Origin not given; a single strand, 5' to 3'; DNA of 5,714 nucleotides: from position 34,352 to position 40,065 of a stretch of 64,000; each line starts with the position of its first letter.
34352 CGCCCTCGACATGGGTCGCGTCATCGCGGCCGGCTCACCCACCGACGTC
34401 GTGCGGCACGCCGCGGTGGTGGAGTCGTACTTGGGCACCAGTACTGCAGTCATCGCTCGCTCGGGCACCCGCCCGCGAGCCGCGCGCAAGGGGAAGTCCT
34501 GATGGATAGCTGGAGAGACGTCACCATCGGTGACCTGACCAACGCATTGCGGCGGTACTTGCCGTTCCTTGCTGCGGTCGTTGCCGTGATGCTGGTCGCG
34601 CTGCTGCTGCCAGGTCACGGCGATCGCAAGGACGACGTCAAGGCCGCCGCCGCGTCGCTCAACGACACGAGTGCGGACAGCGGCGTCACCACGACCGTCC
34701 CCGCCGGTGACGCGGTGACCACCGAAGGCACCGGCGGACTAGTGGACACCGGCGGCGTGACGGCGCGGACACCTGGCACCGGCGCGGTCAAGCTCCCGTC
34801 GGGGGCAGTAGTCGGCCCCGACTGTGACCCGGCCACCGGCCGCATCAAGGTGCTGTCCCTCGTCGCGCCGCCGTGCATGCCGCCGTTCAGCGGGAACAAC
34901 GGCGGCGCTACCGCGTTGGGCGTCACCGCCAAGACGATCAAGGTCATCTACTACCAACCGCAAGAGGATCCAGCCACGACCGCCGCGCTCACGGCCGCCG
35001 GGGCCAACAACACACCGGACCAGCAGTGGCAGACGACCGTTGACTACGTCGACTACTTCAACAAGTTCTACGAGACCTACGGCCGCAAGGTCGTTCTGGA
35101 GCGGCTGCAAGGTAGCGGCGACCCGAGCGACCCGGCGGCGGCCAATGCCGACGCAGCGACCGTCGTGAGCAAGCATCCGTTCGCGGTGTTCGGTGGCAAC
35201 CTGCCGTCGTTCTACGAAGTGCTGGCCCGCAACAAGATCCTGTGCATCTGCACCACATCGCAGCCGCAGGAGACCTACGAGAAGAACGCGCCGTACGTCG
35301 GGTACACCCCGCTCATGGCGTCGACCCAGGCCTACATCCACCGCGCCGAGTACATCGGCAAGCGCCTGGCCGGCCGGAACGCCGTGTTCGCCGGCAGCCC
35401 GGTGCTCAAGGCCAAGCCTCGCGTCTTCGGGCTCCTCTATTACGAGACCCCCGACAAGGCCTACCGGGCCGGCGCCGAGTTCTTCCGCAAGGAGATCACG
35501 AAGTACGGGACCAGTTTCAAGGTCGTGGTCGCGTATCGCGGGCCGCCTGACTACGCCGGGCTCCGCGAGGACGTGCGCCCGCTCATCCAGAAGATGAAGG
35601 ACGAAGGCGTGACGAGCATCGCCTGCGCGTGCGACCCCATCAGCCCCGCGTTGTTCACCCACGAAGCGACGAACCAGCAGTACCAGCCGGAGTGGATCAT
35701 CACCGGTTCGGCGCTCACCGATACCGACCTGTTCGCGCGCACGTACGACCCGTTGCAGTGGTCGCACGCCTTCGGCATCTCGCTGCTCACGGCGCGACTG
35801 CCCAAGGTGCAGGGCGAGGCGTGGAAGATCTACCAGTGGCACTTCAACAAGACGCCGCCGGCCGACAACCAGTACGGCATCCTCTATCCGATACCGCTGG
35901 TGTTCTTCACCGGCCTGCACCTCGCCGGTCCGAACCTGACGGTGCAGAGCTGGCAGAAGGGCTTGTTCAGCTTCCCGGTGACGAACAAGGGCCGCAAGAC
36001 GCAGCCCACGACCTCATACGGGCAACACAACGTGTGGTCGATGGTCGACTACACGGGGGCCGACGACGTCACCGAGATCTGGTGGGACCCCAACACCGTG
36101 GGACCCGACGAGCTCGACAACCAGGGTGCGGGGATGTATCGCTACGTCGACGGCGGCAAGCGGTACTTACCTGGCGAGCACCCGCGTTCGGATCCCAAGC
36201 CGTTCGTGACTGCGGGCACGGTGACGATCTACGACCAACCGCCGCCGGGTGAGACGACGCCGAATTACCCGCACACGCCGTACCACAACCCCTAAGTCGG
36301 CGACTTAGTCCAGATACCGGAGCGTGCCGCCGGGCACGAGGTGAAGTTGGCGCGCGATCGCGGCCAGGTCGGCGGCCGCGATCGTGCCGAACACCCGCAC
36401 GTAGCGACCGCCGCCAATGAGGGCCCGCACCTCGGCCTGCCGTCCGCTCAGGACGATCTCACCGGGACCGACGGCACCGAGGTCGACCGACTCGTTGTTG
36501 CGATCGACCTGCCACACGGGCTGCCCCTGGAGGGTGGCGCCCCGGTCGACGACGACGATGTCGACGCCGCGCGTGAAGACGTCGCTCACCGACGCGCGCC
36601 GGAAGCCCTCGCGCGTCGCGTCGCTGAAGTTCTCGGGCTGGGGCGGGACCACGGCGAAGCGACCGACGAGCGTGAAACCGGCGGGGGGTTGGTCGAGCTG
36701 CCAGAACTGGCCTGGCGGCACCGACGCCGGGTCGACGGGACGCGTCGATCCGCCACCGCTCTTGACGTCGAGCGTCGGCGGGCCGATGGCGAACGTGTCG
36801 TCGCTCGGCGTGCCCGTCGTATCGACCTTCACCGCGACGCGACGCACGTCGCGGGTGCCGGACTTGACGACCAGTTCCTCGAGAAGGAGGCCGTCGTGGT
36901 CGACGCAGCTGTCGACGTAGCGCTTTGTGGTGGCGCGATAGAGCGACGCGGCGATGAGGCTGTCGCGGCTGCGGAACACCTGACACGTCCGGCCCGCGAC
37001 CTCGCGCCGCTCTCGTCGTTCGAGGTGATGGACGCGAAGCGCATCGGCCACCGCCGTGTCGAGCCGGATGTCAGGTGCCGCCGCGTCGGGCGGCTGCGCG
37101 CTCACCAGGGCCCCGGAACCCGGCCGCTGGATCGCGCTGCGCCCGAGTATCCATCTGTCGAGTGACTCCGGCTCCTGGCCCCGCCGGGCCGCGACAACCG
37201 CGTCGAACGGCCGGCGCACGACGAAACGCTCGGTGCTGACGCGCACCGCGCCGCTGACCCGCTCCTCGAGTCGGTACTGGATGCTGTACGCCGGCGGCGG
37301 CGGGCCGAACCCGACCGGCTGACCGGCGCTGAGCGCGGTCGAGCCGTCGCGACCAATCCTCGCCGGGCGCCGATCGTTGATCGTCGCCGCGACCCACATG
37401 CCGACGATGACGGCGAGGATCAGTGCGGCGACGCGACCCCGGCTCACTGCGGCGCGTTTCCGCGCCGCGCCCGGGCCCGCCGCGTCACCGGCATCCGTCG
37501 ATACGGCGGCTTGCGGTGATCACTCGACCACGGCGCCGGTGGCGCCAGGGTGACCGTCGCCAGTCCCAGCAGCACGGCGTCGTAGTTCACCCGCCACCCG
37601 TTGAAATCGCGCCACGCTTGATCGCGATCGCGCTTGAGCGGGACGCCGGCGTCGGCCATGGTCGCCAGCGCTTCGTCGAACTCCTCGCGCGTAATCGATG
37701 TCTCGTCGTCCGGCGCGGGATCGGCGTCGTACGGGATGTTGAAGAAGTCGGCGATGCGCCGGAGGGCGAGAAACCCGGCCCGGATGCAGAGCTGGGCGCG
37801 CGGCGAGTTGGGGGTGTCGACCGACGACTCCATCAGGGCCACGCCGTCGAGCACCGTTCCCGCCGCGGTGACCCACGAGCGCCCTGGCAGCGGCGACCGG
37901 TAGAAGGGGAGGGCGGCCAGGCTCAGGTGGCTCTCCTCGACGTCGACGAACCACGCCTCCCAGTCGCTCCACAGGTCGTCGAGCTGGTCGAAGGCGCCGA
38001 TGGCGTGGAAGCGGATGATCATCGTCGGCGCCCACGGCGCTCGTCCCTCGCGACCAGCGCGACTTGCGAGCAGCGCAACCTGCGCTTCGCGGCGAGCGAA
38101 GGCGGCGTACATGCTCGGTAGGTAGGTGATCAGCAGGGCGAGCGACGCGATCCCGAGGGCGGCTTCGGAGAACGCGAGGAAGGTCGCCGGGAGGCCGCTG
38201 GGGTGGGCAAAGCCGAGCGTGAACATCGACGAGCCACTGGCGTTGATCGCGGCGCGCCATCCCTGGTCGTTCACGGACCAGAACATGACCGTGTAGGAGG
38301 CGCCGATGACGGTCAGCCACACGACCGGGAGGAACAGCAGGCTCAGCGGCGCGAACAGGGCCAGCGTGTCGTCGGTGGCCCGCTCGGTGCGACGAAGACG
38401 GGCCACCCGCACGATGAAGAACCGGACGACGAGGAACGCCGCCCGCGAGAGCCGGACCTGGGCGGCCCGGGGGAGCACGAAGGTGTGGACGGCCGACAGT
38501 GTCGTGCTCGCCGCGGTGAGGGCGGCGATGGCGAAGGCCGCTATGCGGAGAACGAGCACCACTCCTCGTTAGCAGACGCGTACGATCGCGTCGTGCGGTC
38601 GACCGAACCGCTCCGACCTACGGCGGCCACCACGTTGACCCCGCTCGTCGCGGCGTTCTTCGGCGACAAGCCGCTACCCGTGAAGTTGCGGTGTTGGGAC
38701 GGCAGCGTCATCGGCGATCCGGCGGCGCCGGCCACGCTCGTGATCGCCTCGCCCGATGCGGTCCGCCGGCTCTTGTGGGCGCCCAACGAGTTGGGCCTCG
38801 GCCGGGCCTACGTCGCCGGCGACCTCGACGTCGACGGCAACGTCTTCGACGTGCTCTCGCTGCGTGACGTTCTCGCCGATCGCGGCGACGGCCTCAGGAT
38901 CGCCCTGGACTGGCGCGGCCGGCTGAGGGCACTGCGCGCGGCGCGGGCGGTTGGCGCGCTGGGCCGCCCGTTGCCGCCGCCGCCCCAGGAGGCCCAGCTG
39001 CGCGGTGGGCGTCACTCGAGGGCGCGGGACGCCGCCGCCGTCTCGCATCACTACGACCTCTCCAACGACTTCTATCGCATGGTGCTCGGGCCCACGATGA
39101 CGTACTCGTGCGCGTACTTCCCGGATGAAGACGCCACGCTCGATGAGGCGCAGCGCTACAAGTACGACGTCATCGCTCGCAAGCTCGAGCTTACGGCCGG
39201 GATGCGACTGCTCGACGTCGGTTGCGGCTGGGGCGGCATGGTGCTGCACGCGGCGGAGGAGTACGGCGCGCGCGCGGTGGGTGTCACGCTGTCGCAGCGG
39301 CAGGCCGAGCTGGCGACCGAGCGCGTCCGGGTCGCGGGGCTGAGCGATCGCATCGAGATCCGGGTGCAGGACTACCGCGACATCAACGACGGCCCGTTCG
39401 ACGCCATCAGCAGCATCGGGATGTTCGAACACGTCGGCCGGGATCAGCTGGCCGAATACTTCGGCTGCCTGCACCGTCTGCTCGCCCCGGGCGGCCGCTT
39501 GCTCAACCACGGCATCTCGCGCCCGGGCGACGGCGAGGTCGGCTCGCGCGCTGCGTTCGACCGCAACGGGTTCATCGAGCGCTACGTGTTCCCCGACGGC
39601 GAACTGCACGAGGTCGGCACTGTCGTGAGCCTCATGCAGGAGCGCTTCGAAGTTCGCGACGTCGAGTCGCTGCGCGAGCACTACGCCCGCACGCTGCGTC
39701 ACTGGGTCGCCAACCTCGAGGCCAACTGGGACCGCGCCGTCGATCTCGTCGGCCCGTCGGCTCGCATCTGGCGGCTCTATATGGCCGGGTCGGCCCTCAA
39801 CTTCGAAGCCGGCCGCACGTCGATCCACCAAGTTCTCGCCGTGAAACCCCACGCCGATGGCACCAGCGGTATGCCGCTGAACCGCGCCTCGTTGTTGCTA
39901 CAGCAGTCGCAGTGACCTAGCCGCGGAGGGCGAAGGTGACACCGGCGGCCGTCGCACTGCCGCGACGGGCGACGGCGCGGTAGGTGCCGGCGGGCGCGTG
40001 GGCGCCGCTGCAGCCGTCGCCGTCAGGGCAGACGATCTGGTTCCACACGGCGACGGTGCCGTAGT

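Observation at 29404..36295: Liv-type ABC importer collapsed into three giant genes, including an MFS::LivF::LivG triple fusion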

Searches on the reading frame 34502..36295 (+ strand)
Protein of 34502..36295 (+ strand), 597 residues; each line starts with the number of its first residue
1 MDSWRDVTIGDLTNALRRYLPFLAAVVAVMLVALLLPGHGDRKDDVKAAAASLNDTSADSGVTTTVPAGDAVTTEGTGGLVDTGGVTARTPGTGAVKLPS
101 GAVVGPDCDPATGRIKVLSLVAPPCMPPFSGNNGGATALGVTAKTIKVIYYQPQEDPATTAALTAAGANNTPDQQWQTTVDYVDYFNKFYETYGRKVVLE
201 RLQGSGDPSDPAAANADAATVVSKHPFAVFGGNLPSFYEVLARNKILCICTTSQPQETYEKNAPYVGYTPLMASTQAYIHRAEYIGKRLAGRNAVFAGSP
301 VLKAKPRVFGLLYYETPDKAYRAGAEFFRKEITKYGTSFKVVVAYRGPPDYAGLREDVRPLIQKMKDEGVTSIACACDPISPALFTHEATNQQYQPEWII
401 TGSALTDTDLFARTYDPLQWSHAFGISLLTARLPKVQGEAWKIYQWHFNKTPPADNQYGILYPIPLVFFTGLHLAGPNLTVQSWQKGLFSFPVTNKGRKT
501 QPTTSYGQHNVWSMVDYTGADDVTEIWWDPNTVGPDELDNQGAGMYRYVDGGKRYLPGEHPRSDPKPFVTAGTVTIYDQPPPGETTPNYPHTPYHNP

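Call 3: search_protein_families(library=pfam, proteins=[window:34502-36295:+], max_evalue=0.01)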
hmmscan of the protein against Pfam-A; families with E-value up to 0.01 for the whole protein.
window:34502-36295:+ (597 aa): 0 families
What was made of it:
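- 34502..36295 (+): Membrane-anchored type I (LivJ-like, cluster B) substrate-binding protein, 597 aa. The N-terminal TM helix is aa 9-35 (nt 34526-34606). A disordered linker covers aa 36-93. The folded ectodomain runs from about aa 100 to 597 and is about 140 aa larger than LivJ. There is no lipobox. No Pfam hit on the protein itself (call 3).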

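Call 4: search_protein_families(library=ncbifam, proteins=[window:34502-36295:+], max_evalue=0.01)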
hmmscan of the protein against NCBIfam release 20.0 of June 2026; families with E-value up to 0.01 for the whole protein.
window:34502-36295:+ (597 aa): 0 families

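Call 7: find_homologous_proteins(query=window:34502-36295:+, max_evalue=0.001)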
Query window:34502-36295:+ (597 aa): 724 proteins with E <= 0.001 among 8000 candidates; the best 120 are listed.
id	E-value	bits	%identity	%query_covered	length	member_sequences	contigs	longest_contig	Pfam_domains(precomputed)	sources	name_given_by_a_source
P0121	0.0e+0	1396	100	100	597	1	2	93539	-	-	-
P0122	0.0e+0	1015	76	95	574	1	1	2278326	-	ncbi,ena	-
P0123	6.7e-298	1007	73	100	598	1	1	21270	-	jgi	jgi:hypothetical protein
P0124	6.4e-292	988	72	100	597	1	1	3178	-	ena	-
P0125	1.1e-287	974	72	100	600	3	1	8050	-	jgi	jgi:hypothetical protein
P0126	2.9e-286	969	71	100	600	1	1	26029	-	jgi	jgi:hypothetical protein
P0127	6.9e-284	961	70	100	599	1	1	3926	-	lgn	-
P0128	4.5e-229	780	59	100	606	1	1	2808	PF13458.13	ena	-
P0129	4.4e-223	760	58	100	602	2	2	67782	-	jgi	jgi:hypothetical protein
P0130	2.3e-222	758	59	100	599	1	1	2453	PF13458.13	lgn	-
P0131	8.2e-221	753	58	100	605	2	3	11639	PF13458.13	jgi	jgi:hypothetical protein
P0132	2.9e-217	741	57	100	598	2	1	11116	-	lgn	-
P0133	2.1e-215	735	57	100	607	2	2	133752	PF13458.13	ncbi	-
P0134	1.8e-214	732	56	100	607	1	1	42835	PF13458.13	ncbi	-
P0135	8.3e-214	730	75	73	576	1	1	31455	-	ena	-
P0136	8.8e-214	730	56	100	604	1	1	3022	PF13458.13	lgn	-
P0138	1.6e-209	715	56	100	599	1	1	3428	PF13458.13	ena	-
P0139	3.3e-209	714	55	99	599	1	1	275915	PF13458.13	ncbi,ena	-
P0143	7.6e-208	710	58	97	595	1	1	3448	PF13458.13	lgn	-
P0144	3.6e-207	708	57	96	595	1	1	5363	PF13458.13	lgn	-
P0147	5.6e-205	700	55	99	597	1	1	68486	PF13458.13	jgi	jgi:hypothetical protein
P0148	7.5e-205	700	57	96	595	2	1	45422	PF13458.13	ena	-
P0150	1.8e-204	699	61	81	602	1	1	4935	PF13458.13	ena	-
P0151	3.1e-204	698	56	97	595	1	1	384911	PF00702.33,PF13458.13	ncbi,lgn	ncbi:MAG: hypothetical protein ACOYXM_12675 [Actinomycetota bacterium]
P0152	2.1e-203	695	55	97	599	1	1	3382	PF13458.13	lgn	-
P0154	3.3e-203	695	55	98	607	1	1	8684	PF13458.13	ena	-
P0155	1.9e-202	692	55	97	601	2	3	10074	PF13458.13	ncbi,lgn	-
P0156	3.0e-201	688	56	97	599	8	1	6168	PF13458.13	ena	-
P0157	4.9e-201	687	56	97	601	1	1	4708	PF13458.13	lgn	-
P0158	8.8e-201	687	55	98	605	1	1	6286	PF13458.13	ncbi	-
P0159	1.3e-200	686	56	97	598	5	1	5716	PF13458.13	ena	-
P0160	3.1e-200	685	53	98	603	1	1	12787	PF13458.13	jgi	jgi:hypothetical protein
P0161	7.4e-200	684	55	97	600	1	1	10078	PF13458.13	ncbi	-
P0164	6.6e-198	677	61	82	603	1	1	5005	PF13458.13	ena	-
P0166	4.1e-197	674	56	96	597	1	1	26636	PF13458.13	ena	-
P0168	4.9e-195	668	53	98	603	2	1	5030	PF13458.13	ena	-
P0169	1.0e-194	667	53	98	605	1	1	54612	PF13458.13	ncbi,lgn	-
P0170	2.0e-194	666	54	97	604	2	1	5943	PF13458.13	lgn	-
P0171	1.6e-193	663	59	82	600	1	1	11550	PF13458.13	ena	-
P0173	1.3e-192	660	51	99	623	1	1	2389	PF13458.13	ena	-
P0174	1.5e-192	659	57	85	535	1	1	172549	PF13458.13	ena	-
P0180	5.2e-190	651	51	99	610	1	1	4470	PF13458.13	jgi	jgi:hypothetical protein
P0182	4.4e-187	641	53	97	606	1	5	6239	PF13458.13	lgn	-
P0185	1.0e-181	624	52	97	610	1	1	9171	PF13458.13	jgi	jgi:hypothetical protein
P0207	1.6e-170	587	53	83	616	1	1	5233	PF13458.13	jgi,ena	-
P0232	2.5e-164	566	62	69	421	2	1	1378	PF13458.13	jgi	jgi:hypothetical protein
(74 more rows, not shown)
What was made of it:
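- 34502..36295 (+): There are 724 homologues, and some carry PF13458 (call 7).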

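Call 16: search_solved_structures(query=A1, max_evalue=1, show_alignments=1)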
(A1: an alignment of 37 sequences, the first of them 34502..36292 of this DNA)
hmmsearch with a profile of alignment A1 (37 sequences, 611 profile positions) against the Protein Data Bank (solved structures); distinct sequences matched with E-value up to 1: 0.
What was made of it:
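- Checked: There is no Pfam or NCBIfam hit (calls 3, 4) and no sequence-level PDB hit (call 16).
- Tried and rejected: The score sums two NBDs, UrtB and UrtC score far below their cut-offs, and the binding protein shows no sequence-level match to any solved binding protein, UrtA included (call 16).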

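Call 26: predict_structure(alignment_id=A1)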
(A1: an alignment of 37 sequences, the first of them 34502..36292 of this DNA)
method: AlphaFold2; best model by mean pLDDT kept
length: 597 residues; sequences in the alignment: 37
mean_pLDDT: 83.3   pTM: 0.79
mean pLDDT of the five models: 83.3, 81.9, 81.1, 80.5, 80.0
residues with pLDDT >= 90: 353; 70-90: 152; 50-70: 31; < 50: 61
segments of 3 or more residues with pLDDT < 50: 36-93
pLDDT, mean of each block of 10 residues (from residue 1): 50 62 73 58 33 28 28 27 27 58 83 92 89 91 97 84 81 96 96 95 88 93 98 88 96 86 92 90 96 95 97 84 89 96 87 89 97 88 93 95 73 88 92 91 95 92 96 95 97 93 94 92 94 86 92 95 92 94 90 77
secondary structure, 60 per line:
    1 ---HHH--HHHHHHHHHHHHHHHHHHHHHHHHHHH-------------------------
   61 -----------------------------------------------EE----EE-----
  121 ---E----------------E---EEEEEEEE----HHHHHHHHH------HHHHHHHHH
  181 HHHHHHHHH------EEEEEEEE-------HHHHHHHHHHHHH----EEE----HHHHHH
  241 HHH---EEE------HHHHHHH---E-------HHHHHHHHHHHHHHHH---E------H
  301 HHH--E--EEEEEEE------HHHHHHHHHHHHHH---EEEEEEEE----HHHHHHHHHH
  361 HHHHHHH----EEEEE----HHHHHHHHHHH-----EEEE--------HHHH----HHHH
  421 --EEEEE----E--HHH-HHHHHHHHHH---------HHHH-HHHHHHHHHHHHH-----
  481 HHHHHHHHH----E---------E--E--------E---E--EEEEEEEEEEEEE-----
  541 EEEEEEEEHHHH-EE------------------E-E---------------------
elements in order: H9-35 E145-152 H157-165 H172-189 E196-203 H211-223 E228-230 H235-243 E247-249 H256-262 H274-289 H300-303 E309-315 H322-335 E339-346 H351-367 E372-376 H381-391 E397-400 H409-412 H417-420 E423-427 H439-448 H458-461 H463-475 H481-489 E523-535 E541-548 H549-552
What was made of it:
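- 34502..36295 (+): AF2 model (call 26).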

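Call 28: fold_search(model_id=the predicted structure, library=pdb)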
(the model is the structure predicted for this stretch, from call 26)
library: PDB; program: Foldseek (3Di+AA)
matches with E <= 10: 1669; with E <= 0.001: 648
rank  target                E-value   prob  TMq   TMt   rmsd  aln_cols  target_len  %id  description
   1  7ylt_D                2.2e-13  1.00  0.42  0.65   6.5       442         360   14  Structure of a bacteria protein (released 2023-06-14)
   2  7ylt_B                5.3e-13  1.00  0.41  0.63   6.9       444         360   14  Structure of a bacteria protein (released 2023-06-14)
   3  4n0q_B                6.7e-13  1.00  0.42  0.67   7.9       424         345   16  Crystal Structure of an ABC transporter, substrate-binding protein from Brucella melitensis 16M in complex with L-Leuc (released 2013-11-06)
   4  4eyg_A                1.4e-12  1.00  0.44  0.68   6.2       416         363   13  Crystal structure of solute binding protein of ABC transporter from Rhodopseudomonas palustris BisB5 in complex with v (released 2012-05-30)
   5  4q6w_B                1.9e-12  1.00  0.44  0.66   5.9       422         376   13  Crystal Structure of Periplasmic Binding Protein type 1 from Bordetella pertussis Tohama I complexed with 3-Hydroxy Be (released 2014-07-02)
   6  4mpt_A                2.2e-12  1.00  0.46  0.68   5.8       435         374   13  Crystal Structure of Periplasmic binding Protein Type 1 from Bordetella pertussis Tohama I (released 2013-12-11)
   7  3hut                  2.9e-12  1.00  0.42  0.66   5.9       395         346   16  Crystal structure of a putative branched-chain amino acid ABC transporter from Rhodospirillum rubrum (released 2009-06-30)
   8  4n0q_A                3.1e-12  1.00  0.43  0.69   7.8       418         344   16  Crystal Structure of an ABC transporter, substrate-binding protein from Brucella melitensis 16M in complex with L-Leuc (released 2013-11-06)
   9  4ey3                  3.3e-12  1.00  0.46  0.70   6.0       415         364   13  Crystal structure of solute binding protein of ABC transporter in complex with p-hydroxybenzoic acid (released 2012-05-30)
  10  7ylt_C                4.1e-12  1.00  0.41  0.62   7.0       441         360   14  Structure of a bacteria protein (released 2023-06-14)
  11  4evs                  4.7e-12  1.00  0.45  0.67   6.0       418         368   12  Crystal structure of ABC transporter from R. palustris - solute binding protein (RPA0985) in complex with 4-hydroxybenzo (released 2012-05-23)
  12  4q6b                  4.7e-12  1.00  0.39  0.64   8.2       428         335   11  Crystal Structure of ABC Transporter Substrate-Binding Protein fromDesulfitobacterium hafniense complex with Leu (released 2014-07-02)
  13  4eyg_B                4.9e-12  1.00  0.45  0.69   6.2       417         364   13  Crystal structure of solute binding protein of ABC transporter from Rhodopseudomonas palustris BisB5 in complex with v (released 2012-05-30)
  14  1z15                  6.3e-12  1.00  0.38  0.59   6.9       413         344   12  Crystal structure analysis of periplasmic Leu/Ile/Val-binding protein in superopen form (released 2005-10-04)
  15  4gnr                  7.5e-12  1.00  0.43  0.67   6.1       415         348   13  1.0 Angstrom resolution crystal structure of the branched-chain amino acid transporter substrate binding protein LivJ fr (released 2012-09-05)
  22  4n03                  4.3e-11  1.00  0.44  0.63   6.1       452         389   14  Fatty acid ABC transporter substrate-binding protein from Thermomonospora curvata (released 2013-10-16)
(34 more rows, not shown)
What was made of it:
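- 34502..36295 (+): Foldseek PDB probability is 1.0 to 4n0q, 4eyg, 1z15, 4n03 and UrtA at 11-16% identity (call 28).
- Checked: The AlphaFold2 model (pLDDT 83, call 26) matches LivJ/LivK-type cluster-B binding proteins at Foldseek probability 1.0, E 1e-13 to 1e-10 (call 28).
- ORF3 has the binding-protein fold (call 28).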

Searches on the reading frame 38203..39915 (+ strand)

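Call 22: search_protein_families(library=pfam, proteins=[window:38203-39915:+], max_evalue=0.001)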
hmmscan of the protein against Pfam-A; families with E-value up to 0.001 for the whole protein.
window:38203-39915:+ (570 aa): 6 families
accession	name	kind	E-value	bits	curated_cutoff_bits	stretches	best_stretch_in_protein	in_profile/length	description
PF02353.26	CMAS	-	6.4e-94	314.7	27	1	272-544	2-273/273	Mycolic acid cyclopropane synthetase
PF13649.12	Methyltransf_25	-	1.6e-17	64.4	27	1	337-431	2-97/97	Methyltransferase domain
PF08241.18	Methyltransf_11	-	1.7e-15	57.9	21.2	1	337-434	1-94/95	Methyltransferase domain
PF13489.12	Methyltransf_23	-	2.2e-13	50.7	27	1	322-434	11-115/164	Methyltransferase domain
PF08242.18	Methyltransf_12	-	6.3e-13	49.7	30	1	337-433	1-98/98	Methyltransferase domain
PF13847.12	Methyltransf_31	-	3.7e-09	36.9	27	1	331-434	2-108/145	Methyltransferase domain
